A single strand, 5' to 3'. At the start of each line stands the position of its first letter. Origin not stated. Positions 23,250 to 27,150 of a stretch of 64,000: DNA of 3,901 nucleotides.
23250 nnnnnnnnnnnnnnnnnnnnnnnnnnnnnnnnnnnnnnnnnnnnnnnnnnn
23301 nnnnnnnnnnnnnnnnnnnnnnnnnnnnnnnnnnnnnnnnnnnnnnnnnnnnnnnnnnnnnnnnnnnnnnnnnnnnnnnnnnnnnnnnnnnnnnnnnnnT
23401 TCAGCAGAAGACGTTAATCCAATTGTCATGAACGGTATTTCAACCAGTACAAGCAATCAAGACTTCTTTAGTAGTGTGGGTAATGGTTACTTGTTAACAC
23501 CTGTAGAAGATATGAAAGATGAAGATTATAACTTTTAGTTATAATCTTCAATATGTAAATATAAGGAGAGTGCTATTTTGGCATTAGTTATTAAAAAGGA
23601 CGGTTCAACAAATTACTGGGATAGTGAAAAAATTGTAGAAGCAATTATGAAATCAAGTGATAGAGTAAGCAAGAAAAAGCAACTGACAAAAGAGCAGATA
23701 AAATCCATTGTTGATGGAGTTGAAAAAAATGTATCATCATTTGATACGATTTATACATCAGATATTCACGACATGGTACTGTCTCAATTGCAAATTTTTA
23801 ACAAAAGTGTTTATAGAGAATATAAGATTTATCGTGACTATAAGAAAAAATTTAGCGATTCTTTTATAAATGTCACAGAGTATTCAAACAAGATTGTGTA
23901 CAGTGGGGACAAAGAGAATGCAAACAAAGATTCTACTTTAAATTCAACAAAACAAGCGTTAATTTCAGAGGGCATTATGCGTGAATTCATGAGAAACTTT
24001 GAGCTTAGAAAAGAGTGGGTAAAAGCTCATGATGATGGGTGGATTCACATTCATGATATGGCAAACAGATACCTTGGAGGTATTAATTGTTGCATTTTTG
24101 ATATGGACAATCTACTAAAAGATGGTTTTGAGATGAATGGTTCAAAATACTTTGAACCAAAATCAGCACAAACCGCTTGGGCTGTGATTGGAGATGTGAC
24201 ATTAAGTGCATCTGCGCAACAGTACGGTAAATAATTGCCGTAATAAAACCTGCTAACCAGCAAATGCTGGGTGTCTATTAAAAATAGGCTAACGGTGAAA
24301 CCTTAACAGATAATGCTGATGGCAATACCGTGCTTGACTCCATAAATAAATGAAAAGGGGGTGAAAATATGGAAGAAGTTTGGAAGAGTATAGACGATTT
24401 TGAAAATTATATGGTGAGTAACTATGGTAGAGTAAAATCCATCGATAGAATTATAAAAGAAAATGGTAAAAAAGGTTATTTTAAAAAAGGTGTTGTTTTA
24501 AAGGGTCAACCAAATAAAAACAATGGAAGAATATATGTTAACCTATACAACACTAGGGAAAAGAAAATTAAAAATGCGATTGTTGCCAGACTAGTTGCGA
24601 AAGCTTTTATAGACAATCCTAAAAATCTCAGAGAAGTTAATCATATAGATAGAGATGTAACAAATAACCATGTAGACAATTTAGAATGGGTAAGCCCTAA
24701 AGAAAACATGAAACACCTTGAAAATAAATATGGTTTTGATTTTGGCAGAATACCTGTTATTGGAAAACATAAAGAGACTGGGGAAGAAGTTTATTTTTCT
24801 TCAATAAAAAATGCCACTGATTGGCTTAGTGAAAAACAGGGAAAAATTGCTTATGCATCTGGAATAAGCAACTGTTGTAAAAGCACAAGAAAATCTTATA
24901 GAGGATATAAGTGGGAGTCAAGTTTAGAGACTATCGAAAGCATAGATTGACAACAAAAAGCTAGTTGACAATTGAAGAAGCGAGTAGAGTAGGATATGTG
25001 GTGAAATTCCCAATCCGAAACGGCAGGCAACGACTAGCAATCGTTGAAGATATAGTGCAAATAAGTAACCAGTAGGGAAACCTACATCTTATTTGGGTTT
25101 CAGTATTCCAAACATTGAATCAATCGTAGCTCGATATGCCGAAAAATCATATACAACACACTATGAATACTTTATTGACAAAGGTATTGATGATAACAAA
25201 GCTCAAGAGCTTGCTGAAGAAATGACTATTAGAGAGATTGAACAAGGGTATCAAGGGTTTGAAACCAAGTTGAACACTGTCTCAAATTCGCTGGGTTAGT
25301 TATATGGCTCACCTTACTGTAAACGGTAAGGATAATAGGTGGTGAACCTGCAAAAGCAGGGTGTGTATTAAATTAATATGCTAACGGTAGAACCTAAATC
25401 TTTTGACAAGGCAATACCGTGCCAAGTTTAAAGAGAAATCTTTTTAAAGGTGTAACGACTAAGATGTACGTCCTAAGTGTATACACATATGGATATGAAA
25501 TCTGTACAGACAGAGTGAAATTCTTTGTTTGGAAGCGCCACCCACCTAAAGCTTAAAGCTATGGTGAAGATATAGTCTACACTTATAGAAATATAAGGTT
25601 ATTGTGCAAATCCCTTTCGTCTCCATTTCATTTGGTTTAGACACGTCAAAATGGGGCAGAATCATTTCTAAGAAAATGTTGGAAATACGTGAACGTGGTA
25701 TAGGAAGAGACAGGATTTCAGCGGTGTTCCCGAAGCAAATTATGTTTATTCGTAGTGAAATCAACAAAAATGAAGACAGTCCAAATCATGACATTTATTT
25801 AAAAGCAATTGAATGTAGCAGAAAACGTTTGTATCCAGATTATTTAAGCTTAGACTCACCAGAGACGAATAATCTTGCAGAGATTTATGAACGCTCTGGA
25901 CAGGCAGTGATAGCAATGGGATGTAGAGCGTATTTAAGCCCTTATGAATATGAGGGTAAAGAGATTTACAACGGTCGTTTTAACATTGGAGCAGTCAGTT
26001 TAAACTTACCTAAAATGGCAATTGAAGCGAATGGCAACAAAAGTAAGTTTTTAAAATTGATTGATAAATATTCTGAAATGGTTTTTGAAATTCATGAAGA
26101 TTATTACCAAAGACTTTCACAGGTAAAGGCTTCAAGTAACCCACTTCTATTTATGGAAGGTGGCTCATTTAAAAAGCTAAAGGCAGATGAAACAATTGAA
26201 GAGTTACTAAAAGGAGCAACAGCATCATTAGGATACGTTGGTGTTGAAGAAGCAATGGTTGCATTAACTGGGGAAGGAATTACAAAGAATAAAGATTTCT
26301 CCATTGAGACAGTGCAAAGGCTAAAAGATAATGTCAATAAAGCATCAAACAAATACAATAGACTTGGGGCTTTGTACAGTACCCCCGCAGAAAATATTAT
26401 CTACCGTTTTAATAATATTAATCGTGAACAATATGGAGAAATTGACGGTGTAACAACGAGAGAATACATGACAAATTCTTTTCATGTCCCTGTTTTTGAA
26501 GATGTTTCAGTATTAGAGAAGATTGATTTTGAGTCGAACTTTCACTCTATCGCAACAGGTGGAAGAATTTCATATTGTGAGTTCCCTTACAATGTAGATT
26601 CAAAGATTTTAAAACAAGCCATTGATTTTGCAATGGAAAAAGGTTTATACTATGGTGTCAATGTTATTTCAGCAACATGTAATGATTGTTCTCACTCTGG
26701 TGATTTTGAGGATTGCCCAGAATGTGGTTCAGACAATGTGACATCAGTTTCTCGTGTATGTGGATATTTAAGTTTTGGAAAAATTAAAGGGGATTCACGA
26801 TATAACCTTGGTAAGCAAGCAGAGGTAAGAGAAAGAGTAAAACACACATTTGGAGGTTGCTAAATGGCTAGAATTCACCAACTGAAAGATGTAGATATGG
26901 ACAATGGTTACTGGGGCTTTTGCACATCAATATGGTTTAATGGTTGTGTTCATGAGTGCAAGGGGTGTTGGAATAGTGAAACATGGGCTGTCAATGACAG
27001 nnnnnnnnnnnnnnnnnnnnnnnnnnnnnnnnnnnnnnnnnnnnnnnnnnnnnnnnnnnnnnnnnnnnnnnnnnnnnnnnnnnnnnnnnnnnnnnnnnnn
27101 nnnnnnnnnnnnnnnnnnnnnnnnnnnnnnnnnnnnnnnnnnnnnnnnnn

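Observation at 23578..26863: nrdD carries two related group I introns, one with an HNH homing endonuclease, suggesting intron duplication/homing within one gene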

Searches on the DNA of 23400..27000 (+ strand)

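Call 5: search_dna_similar(query=window:23400-27000:+, collection=phages, mode=near, max_rows=30)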
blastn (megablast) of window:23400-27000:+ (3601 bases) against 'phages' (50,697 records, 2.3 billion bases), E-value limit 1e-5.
No match.
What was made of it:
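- Tried and rejected: megablast of the whole region against phage genomes: no hit (call 5), so there is no close cultured relative.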
